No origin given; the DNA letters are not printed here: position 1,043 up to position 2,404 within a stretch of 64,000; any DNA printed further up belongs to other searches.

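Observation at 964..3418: Overlapping HicB-like / TIR-domain / small ORF / secreted EndA-like nuclease operon next to UDG: candidate TIR-based toxin or defence module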

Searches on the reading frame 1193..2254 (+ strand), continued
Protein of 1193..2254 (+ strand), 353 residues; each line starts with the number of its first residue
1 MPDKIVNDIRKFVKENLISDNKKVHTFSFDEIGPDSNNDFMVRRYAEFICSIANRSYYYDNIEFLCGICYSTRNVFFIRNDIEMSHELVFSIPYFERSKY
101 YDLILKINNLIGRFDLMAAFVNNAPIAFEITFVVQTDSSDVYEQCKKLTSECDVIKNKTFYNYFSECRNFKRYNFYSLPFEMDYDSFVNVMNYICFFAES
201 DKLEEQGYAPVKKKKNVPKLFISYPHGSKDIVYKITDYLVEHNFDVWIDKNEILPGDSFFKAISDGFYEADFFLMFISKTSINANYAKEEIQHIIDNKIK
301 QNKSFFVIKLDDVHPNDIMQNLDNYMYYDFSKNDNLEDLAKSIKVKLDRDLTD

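Call 51: search_protein_families(library=pfam, proteins=[L026:6299-7759:+, L026:8979-9929:+, L026:9907-11136:+, L026:11213-12163:+, L026:12160-14130:+, L037:1949-2875:+, L037:6843-7763:+, L037:6419-6820:+, L037:4036-4881:+, L029:2316-2720:+], max_evalue=0.001)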
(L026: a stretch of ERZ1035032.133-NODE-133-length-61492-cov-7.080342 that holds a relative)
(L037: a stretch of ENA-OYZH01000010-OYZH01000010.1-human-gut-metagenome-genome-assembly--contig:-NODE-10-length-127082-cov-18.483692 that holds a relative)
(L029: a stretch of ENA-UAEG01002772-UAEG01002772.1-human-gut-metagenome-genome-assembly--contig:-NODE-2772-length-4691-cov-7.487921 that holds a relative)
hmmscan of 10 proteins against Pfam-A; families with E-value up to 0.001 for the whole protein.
L026:6299-7759:+ (486 aa): 1 family
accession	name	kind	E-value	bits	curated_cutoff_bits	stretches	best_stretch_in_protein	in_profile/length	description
PF03432.20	Relaxase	-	1.7e-37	129.1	24.6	1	59-184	7-132/132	MobA/VirD2-like, nuclease domain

L026:8979-9929:+ (316 aa): 1 family
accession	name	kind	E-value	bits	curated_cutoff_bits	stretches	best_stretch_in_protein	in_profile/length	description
PF12687.12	DUF3801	-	7.4e-12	45.9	24.1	1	41-159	5-95/131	Protein of unknown function (DUF3801)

L026:9907-11136:+ (409 aa): 0 families

L026:11213-12163:+ (316 aa): 0 families

L026:12160-14130:+ (656 aa): 5 families
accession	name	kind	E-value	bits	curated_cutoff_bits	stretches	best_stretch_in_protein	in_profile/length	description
PF02534.20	T4SS-DNA_transf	-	3.9e-71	240.7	20.1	1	154-568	46-450/468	Type IV secretory system Conjugative DNA transfer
PF12696.13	TraG-D_C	-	1e-35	122.9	22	1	424-542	1-125/126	TraM recognition site of TraD and TraG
PF10412.15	TrwB_AAD_bind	-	4.8e-15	55.8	20.5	1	425-560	246-385/387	Type IV secretion-system coupling protein DNA-binding domain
PF12846.13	AAA_10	-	9.8e-07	28.6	27.5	1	149-312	18-175/362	AAA-like domain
PF06682.17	SARAF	-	0.00021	21.5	30.8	1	59-125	156-224/333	SOCE-associated regulatory factor of calcium homoeostasis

L037:1949-2875:+ (308 aa): 5 families
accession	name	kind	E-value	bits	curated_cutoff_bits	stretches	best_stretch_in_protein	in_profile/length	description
PF02195.25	ParB_N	-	7.7e-14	52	26.3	1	50-116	21-87/95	ParB N-terminal domain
PF12728.13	HTH_17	-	0.00019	22.1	27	1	152-173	2-23/51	Helix-turn-helix domain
PF21476.4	PF0610-like_N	-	0.00023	21.8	33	0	151-170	14-33/50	PF0610-like, N-terminal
PF04545.22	Sigma70_r4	-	0.00059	19.7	24.1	0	142-168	13-37/50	Sigma-70, region 4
PF17762.8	HTH_ParB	-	0.00069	20.2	22.6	0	150-231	19-100/102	ParB HTH domain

L037:6843-7763:+ (306 aa): 1 family
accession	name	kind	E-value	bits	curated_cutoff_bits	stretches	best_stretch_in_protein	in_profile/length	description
PF00929.31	RNase_T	-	8.7e-15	56.1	24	1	134-297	1-162/164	Exonuclease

L037:6419-6820:+ (133 aa): 1 family
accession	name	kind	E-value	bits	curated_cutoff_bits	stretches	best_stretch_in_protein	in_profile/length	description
PF19552.4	DUF6075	-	1e-33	116.4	23.8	1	2-130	5-118/129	Family of unknown function (DUF6075)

L037:4036-4881:+ (281 aa): 1 family
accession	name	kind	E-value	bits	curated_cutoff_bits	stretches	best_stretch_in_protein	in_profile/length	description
PF12784.13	PDDEXK_2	-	7.2e-12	46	27.4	1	56-154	39-138/229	PD-(D/E)XK nuclease family transposase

L029:2316-2720:+ (134 aa): 1 family
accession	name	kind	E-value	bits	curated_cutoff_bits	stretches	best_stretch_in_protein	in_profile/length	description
PF00436.31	SSB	-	4.5e-31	107.4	26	1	1-101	1-103/104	Single-strand binding protein family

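Call 76: list_cluster_members(proteins=[P0001, P0002, P0005, P0008])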
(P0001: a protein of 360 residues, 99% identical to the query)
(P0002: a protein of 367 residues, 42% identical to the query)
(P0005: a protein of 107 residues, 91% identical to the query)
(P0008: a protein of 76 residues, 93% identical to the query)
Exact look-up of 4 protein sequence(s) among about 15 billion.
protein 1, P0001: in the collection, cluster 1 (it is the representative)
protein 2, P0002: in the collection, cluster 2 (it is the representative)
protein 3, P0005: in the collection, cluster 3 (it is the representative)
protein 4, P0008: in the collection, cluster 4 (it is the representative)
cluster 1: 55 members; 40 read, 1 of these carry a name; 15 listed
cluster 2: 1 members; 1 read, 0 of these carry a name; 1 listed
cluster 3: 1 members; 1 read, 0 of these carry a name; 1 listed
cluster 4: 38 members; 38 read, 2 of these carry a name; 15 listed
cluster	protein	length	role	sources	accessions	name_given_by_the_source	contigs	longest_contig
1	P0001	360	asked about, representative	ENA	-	-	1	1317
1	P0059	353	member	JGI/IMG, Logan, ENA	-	hypothetical protein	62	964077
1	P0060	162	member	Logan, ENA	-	-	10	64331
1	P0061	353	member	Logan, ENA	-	-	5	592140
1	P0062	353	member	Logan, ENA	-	-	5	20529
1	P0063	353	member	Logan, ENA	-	-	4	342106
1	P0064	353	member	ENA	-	-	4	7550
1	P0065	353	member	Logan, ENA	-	-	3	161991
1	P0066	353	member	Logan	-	-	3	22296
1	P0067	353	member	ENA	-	-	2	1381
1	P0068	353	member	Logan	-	-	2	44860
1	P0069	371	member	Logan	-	-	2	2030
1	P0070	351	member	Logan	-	-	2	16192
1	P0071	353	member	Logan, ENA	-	-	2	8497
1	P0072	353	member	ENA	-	-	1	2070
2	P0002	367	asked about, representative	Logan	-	-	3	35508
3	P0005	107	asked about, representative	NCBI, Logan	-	-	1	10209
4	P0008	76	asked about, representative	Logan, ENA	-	-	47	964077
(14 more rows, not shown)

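Call 83: search_dna_similar(query=window:1193-2251:+, collection=plasmids, mode=protein, max_evalue=0.00001, max_rows=20)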
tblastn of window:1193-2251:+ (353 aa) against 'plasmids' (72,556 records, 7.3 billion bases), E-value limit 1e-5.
Records with a match: 13; places in all: 13; records where one place covers at least 80% of the query: 3.
Best place of each record, by identity: <60% 13.
By first word of the organism name: Enterococcus 5; Sphingomonas 4; Burkholderia 2; Lactococcus 1; Pseudomonas 1.
By predicted mobility (MOB-suite, as given by PLSDB): conjugative 9; mobilizable 2; non-mobilizable 2.
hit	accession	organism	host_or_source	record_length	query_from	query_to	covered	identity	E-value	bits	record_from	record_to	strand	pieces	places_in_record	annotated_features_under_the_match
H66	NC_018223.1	Enterococcus faecalis D32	pig,feces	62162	48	348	85%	30.5%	3e-24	138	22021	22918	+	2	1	toll/interleukin-1 receptor domain-containing protein | hypothetical protein (x2)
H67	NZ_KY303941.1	Enterococcus faecalis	fecal material of a Blue whale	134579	53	344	83%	29.3%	4e-29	125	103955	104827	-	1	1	toll/interleukin-1 receptor domain-containing protein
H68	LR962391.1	Enterococcus faecalis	-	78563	80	348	76%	31.5%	1e-28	124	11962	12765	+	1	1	record has no annotation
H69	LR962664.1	Enterococcus faecalis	-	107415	53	344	83%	29.0%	1e-26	118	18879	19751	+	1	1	record has no annotation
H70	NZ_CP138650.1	Enterococcus faecalis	animal,Pig rectum feces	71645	84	344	71%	30.7%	8e-21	126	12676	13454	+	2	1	toll/interleukin-1 receptor domain-containing protein | hypothetical protein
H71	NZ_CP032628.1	Lactococcus allomyrinae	Trypoxylus dichotomus,cell culture,gut ...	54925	75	332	73%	28.6%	2e-22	105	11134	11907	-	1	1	toll/interleukin-1 receptor domain-containing protein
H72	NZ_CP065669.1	Sphingomonas paucimobilis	-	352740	218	340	35%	28.8%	1e-7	61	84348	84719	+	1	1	toll/interleukin-1 receptor domain-containing protein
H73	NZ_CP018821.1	Sphingomonas koreensis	-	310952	218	339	35%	27.4%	3e-7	60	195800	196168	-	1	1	toll/interleukin-1 receptor domain-containing protein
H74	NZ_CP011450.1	Sphingomonas sanxanigenens DSM 19645 = NX02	-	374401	218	339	35%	27.4%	3e-7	60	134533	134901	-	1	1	toll/interleukin-1 receptor domain-containing protein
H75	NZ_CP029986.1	Sphingomonas sp. FARSPH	cell culture,Sf9 cell culture media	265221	218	339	35%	26.6%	7e-7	59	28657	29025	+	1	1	toll/interleukin-1 receptor domain-containing protein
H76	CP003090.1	Burkholderia sp. YI23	-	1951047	220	319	28%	31.0%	5e-8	62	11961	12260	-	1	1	hypothetical protein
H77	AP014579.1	Burkholderia sp. RPE67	Riptortus pedestris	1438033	220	321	29%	30.4%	7e-8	62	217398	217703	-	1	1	uncharacterized protein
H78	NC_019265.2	Pseudomonas savastanoi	olive knot (Olea europaea)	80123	219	310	26%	30.5%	2e-7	61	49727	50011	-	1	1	toll/interleukin-1 receptor domain-containing protein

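Call 84: search_dna_similar(query=window:1193-2251:+, collection=phages, mode=protein, max_evalue=0.00001, max_rows=20)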
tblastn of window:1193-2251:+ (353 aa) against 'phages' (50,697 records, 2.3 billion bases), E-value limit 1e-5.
No match.
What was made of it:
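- No hit in 50,697 phage records (call 84).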

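Call 85: get_annotated_region(hit=H67, flank=7000)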
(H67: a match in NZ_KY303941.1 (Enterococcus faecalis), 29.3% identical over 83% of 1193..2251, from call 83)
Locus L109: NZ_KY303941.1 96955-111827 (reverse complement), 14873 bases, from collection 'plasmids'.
description: Enterococcus faecalis strain 3 plasmid pGTC3, complete sequence
organism: Enterococcus faecalis (NCBI taxid 1351)
taxonomy: Bacteria; Bacillota; Bacilli; Lactobacillales; Enterococcaceae; Enterococcus; Enterococcus faecalis
host: -; source: fecal material of a Blue whale; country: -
typing (MOB-suite, as given by PLSDB): conjugative; replicon rep_cluster_181; relaxase MOBP,MOBP; mating-pair formation MPF_T
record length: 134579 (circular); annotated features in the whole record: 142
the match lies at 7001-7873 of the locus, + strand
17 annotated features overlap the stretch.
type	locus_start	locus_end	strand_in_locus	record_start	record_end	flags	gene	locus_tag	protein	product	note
CDS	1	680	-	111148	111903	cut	istB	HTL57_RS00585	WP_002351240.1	IS21-like element helper ATPase IstB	-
CDS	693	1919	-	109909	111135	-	istA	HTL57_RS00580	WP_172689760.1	IS21 family transposase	-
CDS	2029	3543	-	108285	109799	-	-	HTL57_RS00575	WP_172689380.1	IS3 family transposase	-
CDS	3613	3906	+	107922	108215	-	-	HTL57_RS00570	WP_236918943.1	hypothetical protein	-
CDS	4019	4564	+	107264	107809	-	-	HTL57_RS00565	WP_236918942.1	hypothetical protein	-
CDS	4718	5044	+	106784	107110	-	-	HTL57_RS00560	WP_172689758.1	hypothetical protein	-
CDS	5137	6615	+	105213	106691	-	-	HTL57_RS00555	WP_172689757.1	glucosaminidase domain-containing protein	-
CDS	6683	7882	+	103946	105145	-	-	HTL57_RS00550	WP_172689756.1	toll/interleukin-1 receptor domain-containing protein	GO:0007165 - signal transduction [Evidence IEA]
CDS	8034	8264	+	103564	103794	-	-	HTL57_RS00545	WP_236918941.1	hypothetical protein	-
CDS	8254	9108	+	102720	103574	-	-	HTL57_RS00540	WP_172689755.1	hypothetical protein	-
CDS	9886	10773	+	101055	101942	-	-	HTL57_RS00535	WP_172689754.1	hypothetical protein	-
CDS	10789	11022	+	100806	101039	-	-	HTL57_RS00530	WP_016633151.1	hypothetical protein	-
CDS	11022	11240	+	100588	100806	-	-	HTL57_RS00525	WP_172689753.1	hypothetical protein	-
CDS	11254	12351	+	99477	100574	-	-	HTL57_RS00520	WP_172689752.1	response regulator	-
CDS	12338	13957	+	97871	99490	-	-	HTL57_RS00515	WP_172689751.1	FIVAR domain-containing protein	-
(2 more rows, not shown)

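Call 86: get_annotated_region(hit=H71, flank=6000)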
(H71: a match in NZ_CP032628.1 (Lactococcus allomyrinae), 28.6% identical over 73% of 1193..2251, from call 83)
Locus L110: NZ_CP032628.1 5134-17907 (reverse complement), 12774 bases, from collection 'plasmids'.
description: Lactococcus allomyrinae strain 1JSPR-7 plasmid unnamed1, complete sequence
organism: Lactococcus allomyrinae (NCBI taxid 2419773)
taxonomy: Bacteria; Bacillota; Bacilli; Lactobacillales; Streptococcaceae; Lactococcus; Lactococcus allomyrinae
host: -; source: Trypoxylus dichotomus,cell culture,gut of larva; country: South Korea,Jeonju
typing (MOB-suite, as given by PLSDB): mobilizable; relaxase MOBP
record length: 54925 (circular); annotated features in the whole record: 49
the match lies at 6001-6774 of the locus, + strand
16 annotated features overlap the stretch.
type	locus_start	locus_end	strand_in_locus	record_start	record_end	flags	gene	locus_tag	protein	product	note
CDS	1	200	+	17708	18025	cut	-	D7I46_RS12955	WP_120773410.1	hypothetical protein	-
CDS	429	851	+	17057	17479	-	-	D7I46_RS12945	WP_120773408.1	hypothetical protein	-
CDS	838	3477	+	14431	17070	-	-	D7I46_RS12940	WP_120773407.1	ATP-binding protein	-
CDS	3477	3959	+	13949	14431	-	-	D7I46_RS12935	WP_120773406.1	hypothetical protein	-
CDS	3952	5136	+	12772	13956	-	-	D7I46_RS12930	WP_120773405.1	phage tail tip lysozyme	-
CDS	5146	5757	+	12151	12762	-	-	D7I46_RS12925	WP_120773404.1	hypothetical protein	-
CDS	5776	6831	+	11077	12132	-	-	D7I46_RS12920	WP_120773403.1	toll/interleukin-1 receptor domain-containing protein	GO:0007165 - signal transduction [Evidence IEA]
CDS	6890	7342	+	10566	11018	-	-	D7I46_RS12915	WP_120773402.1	single-stranded DNA-binding protein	-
CDS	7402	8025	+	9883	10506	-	-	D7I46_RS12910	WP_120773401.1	hypothetical protein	-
CDS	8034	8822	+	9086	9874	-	-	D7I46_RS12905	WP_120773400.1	hypothetical protein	-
CDS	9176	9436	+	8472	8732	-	-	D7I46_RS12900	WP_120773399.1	hypothetical protein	-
CDS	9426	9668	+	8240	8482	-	-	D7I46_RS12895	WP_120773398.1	ribbon-helix-helix protein, CopG family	GO:0006355 - regulation of DNA-templated transcription [Evidence IEA]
CDS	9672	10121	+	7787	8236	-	-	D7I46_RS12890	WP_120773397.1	hypothetical protein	-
CDS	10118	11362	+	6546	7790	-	mobP2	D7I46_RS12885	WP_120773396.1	MobP2 family relaxase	-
CDS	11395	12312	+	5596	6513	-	-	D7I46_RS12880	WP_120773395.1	hypothetical protein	-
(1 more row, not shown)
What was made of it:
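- Closest known: SpbK. Same: That is the same neighbourhood as the Lactococcus and E. faecalis family members (calls 85, 86).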

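Call 87: get_annotated_region(hit=H66, flank=6000)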
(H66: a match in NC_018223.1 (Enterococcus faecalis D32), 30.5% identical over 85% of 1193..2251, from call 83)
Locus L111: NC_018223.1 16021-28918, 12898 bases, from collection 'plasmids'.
description: Enterococcus faecalis D32 plasmid EFD32pB, complete sequence
organism: Enterococcus faecalis D32 (NCBI taxid 1206105)
taxonomy: Bacteria; Bacillota; Bacilli; Lactobacillales; Enterococcaceae; Enterococcus; Enterococcus faecalis; Enterococcus faecalis D32
host: -; source: pig,feces; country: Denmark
typing (MOB-suite, as given by PLSDB): conjugative; replicon rep_cluster_181; relaxase MOBP; mating-pair formation MPF_T
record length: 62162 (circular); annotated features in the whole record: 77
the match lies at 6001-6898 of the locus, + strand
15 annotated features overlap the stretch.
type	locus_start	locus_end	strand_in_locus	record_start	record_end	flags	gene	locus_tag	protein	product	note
CDS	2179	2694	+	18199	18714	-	-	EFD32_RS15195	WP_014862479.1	hypothetical protein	-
CDS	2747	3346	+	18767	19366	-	-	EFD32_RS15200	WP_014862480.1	hypothetical protein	-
CDS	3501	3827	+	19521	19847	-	-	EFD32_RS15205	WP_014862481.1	hypothetical protein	-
CDS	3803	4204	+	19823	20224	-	-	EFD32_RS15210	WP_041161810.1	hypothetical protein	-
CDS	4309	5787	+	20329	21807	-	-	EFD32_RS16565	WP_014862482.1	glucosaminidase domain-containing protein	-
CDS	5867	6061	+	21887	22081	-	-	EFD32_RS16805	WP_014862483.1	hypothetical protein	-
CDS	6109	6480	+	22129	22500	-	-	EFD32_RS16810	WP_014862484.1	hypothetical protein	-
CDS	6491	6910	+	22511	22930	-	-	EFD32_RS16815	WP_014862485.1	toll/interleukin-1 receptor domain-containing protein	GO:0007165 - signal transduction [Evidence IEA]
CDS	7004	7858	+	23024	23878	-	-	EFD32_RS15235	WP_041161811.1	hypothetical protein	-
CDS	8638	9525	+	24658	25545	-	-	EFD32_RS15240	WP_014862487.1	hypothetical protein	-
CDS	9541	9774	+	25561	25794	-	-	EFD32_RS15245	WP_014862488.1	hypothetical protein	-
CDS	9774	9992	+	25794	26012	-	-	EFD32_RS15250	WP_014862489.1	hypothetical protein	-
CDS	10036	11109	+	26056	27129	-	-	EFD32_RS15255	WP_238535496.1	response regulator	-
CDS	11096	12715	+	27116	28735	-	-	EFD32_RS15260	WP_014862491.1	FIVAR domain-containing protein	-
CDS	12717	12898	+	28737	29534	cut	-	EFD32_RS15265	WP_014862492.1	hypothetical protein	-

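Call 93: search_protein_families(library=pfam, proteins=[L110:5146-5757:+, L110:3952-5136:+, L109:8254-9108:+], max_evalue=0.01)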
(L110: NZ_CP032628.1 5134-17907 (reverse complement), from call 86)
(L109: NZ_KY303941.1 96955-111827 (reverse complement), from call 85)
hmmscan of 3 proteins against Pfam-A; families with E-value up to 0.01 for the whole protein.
L110:5146-5757:+ (203 aa): 0 families

L110:3952-5136:+ (394 aa): 2 families
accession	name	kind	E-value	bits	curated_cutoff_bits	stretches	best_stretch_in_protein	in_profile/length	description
PF18013.6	Phage_lysozyme2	-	6.9e-18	65.6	28.2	1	61-244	2-140/140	Phage tail lysozyme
PF05257.22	CHAP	-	1.4e-05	25.9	26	1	271-368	7-80/81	CHAP domain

L109:8254-9108:+ (284 aa): 0 families

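Call 97: find_related_loci(query=A4, collection=viral_contigs, flank=8000)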
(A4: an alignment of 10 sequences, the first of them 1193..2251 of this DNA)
Query A4 (353 aa) in viral_contigs; peptide patterns used: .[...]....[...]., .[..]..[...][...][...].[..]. (x = any residue, [..] = any of these).
95 stretches matched a pattern; 10 encode a relative of the query (tblastn E <= 1e-3); 10 distinct loci.
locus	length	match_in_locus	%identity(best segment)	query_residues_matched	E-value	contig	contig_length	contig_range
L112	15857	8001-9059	99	1-353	0e+0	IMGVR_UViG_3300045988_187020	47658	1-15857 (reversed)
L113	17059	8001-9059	99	1-353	0e+0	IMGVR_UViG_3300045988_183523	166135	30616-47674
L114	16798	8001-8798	28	76-343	4e-30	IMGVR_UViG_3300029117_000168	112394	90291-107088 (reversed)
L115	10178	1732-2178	26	208-343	2e-5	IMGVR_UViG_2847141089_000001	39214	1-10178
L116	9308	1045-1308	29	219-302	3e-5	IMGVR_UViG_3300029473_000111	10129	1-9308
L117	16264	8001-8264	29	219-302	4e-5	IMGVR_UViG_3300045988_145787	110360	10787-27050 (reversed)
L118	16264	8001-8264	29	219-302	3e-5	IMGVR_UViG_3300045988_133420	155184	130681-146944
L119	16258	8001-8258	29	216-298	6e-5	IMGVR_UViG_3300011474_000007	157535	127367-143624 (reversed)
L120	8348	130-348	32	219-288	8e-5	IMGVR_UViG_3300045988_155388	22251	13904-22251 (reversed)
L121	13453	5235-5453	32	219-288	8e-5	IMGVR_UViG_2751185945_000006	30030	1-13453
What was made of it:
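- Tried and rejected: I checked whether the element is a phage, because IMG/VR lists it (call 97).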
